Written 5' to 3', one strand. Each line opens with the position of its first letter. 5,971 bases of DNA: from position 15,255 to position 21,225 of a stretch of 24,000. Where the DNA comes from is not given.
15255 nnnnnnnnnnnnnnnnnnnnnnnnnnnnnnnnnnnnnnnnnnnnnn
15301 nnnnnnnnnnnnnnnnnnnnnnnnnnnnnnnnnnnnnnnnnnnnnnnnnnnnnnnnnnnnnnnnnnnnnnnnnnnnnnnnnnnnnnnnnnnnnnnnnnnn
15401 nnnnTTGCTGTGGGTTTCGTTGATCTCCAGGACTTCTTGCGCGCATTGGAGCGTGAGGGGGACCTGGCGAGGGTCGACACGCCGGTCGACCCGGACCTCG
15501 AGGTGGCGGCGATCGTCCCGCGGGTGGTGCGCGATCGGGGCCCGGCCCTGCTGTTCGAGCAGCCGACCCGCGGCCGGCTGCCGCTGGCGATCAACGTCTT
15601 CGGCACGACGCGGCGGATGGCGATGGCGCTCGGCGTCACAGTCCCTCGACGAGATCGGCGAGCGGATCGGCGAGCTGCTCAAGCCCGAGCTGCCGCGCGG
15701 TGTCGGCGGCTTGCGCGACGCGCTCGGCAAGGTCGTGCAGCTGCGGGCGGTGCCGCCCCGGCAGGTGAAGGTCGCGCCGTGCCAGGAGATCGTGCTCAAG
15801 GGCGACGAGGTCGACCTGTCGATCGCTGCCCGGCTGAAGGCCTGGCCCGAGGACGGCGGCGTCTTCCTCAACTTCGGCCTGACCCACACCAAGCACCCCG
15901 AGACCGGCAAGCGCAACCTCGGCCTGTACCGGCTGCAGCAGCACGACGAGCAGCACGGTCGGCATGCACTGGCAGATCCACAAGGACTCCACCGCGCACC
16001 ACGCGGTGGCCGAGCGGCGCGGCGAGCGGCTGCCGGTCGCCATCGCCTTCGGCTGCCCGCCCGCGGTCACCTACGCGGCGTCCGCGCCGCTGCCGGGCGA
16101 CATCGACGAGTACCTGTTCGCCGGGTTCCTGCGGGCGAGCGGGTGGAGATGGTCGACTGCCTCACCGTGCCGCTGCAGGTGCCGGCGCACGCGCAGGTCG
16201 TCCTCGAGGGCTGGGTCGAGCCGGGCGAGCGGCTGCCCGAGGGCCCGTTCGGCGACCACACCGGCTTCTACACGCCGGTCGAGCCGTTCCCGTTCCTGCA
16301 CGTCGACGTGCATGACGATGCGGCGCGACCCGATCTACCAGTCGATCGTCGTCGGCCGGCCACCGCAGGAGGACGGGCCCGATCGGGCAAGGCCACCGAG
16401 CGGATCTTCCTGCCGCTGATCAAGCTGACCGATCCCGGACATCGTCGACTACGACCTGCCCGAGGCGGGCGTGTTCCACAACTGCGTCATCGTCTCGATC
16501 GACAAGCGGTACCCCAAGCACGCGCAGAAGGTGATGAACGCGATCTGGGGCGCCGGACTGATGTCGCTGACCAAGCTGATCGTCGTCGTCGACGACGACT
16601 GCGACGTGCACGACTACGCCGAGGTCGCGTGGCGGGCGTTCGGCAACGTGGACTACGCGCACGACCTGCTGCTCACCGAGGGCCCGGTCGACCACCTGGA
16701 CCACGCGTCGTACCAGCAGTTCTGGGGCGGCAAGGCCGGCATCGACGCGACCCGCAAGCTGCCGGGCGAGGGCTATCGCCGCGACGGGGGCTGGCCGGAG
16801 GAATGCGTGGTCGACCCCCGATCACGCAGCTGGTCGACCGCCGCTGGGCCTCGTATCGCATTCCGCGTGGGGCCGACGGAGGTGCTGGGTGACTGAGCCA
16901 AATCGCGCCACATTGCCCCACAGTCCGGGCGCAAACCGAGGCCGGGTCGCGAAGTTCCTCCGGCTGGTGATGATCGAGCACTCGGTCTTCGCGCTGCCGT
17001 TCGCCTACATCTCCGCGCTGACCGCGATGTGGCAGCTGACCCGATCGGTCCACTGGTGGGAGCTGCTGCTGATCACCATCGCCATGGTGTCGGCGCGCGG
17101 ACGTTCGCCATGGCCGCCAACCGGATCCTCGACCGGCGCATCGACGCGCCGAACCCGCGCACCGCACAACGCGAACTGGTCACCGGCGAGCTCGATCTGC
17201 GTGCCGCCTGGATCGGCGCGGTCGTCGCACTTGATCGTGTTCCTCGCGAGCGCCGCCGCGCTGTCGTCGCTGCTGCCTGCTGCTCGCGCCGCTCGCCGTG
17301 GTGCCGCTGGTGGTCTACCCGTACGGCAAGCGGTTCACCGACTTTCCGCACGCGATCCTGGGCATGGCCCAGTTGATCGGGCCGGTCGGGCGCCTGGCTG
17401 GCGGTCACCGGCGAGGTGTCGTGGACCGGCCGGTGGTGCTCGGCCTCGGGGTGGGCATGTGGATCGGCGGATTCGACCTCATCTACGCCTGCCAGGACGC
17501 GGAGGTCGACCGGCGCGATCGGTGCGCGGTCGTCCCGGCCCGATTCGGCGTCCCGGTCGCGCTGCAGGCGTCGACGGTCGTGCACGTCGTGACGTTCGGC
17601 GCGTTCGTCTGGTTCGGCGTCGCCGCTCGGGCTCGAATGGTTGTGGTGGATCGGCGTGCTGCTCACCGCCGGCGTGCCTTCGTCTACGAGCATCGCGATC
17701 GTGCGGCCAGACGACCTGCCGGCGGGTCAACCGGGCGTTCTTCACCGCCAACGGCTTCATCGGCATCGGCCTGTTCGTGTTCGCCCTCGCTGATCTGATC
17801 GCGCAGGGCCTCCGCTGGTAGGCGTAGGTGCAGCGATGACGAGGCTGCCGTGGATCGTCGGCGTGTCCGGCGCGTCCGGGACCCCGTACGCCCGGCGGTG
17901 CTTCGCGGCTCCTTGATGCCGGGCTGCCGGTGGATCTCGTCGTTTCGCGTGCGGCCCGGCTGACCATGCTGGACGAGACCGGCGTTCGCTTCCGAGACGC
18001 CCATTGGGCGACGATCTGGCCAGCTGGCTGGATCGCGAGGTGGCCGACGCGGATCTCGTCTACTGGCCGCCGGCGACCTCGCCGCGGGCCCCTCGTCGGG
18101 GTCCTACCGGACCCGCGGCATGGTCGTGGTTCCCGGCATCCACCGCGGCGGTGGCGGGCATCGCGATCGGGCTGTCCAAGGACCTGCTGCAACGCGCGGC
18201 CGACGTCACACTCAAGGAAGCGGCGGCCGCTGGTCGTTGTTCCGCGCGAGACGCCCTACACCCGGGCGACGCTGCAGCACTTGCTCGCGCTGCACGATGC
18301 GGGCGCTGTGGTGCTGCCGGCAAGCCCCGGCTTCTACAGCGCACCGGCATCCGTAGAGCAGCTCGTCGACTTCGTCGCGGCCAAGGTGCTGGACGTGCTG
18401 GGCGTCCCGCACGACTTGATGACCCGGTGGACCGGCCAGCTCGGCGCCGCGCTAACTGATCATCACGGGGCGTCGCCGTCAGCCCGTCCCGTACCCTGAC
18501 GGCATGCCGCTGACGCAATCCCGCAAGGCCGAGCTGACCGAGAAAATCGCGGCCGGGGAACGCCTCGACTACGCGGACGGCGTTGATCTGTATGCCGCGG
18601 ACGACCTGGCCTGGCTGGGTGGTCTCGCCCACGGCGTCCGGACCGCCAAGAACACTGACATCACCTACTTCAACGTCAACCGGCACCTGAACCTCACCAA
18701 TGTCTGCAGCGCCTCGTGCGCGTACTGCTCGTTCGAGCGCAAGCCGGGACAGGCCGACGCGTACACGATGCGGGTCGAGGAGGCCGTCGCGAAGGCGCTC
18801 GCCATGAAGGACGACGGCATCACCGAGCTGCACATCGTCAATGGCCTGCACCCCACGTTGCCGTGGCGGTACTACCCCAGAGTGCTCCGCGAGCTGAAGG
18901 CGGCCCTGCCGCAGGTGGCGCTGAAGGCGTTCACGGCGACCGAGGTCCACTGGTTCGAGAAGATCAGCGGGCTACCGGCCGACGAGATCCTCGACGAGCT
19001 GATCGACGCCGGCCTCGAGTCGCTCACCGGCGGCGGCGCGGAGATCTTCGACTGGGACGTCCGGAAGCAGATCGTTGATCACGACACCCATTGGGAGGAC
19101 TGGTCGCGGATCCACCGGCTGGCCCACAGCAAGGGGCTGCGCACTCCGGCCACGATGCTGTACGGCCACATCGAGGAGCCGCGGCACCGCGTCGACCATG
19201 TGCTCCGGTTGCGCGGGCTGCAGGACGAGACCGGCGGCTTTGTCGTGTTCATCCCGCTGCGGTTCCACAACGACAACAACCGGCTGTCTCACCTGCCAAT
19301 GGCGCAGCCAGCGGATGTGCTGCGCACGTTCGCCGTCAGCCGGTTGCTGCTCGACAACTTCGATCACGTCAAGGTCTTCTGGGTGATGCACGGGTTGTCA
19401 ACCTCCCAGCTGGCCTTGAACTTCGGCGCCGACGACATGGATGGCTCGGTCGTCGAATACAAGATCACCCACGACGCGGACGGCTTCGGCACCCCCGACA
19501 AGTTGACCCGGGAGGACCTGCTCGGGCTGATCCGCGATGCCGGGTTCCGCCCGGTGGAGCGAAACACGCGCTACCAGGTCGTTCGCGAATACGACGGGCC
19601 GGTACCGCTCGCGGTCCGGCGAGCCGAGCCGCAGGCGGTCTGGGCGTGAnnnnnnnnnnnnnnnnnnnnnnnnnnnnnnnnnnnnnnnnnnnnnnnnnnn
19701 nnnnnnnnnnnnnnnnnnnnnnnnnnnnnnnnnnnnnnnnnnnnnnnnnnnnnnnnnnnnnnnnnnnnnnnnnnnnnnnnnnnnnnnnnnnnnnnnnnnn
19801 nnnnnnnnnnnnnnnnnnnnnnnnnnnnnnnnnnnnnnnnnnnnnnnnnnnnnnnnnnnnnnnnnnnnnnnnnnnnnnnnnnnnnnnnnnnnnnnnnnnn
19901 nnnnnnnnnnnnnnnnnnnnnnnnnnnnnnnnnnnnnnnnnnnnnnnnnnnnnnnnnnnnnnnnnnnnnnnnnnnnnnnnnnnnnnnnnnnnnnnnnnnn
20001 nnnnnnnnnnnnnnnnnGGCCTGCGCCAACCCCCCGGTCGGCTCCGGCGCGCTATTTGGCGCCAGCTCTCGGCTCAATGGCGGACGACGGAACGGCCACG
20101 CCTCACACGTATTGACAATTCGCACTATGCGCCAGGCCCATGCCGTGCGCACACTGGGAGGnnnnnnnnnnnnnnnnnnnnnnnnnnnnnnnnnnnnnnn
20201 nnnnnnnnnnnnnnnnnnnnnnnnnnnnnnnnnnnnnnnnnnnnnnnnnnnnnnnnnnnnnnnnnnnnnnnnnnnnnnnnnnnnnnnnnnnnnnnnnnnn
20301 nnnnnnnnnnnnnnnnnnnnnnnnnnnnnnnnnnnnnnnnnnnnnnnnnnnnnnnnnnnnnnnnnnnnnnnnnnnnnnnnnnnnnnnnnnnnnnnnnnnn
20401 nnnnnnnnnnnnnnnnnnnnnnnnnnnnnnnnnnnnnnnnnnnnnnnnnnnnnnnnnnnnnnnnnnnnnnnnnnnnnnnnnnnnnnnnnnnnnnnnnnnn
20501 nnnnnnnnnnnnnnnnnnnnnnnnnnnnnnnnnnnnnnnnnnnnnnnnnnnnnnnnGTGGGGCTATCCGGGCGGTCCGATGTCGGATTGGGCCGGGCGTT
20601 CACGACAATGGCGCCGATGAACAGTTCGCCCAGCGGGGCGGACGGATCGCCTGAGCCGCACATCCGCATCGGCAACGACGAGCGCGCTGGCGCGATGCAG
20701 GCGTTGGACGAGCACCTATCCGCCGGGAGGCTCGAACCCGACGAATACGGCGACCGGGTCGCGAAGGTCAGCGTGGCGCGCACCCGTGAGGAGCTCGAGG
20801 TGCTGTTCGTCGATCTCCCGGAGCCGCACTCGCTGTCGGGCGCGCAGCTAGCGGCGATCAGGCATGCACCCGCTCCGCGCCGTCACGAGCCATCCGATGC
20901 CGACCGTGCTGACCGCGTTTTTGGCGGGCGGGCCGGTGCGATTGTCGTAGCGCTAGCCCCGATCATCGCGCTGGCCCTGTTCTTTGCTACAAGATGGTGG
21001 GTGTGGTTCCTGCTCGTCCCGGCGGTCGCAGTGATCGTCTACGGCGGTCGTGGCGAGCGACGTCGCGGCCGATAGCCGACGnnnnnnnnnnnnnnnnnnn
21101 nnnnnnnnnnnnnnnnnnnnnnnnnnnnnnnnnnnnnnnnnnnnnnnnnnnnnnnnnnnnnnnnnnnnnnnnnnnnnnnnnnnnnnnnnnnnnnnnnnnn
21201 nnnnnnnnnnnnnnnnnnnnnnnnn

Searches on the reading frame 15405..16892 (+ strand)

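Call 26: search_protein_families(library=pfam, proteins=[window:15405-16892:+], max_evalue=0.001)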
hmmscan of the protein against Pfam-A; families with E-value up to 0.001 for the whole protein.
window:15405-16892:+ (495 aa): 1 family
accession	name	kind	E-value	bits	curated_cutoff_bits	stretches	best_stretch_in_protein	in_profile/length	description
PF01977.22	UbiD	-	1.3e-36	126.2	23.3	2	244-301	130-188/206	3-octaprenyl-4-hydroxybenzoate carboxy-lyase Rift-related domain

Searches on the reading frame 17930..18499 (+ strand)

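Call 27: search_protein_families(library=pfam, proteins=[window:17930-18499:+], max_evalue=0.001)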
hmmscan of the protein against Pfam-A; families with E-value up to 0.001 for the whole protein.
window:17930-18499:+ (189 aa): 1 family
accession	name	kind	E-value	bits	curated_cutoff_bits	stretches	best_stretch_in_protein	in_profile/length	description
PF02441.25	Flavoprotein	-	2.5e-11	43.9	22.7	1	94-156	93-161/162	Flavoprotein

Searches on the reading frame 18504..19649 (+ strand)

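Call 26: search_protein_families(library=pfam, proteins=[window:18504-19649:+], max_evalue=0.001)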
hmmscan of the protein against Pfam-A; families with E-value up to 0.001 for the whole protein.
window:18504-19649:+ (381 aa): 2 families
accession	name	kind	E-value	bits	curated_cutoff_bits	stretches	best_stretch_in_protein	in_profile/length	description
PF19288.4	CofH_C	-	2e-16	60.4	27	1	245-359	3-118/125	CofH/MqnC C-terminal region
PF04055.27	Radical_SAM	-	4.2e-15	56.7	29.5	1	63-233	2-162/166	Radical SAM superfamily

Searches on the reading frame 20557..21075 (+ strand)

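Call 27: search_protein_families(library=pfam, proteins=[window:20557-21075:+], max_evalue=0.001)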
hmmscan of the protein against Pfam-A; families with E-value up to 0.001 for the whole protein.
window:20557-21075:+ (172 aa): 1 family
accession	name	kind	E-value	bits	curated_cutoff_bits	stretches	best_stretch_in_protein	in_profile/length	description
PF08044.16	DUF1707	-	1.5e-17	63.8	27.6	1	36-88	1-53/53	DUF1707 SHOCT-like domain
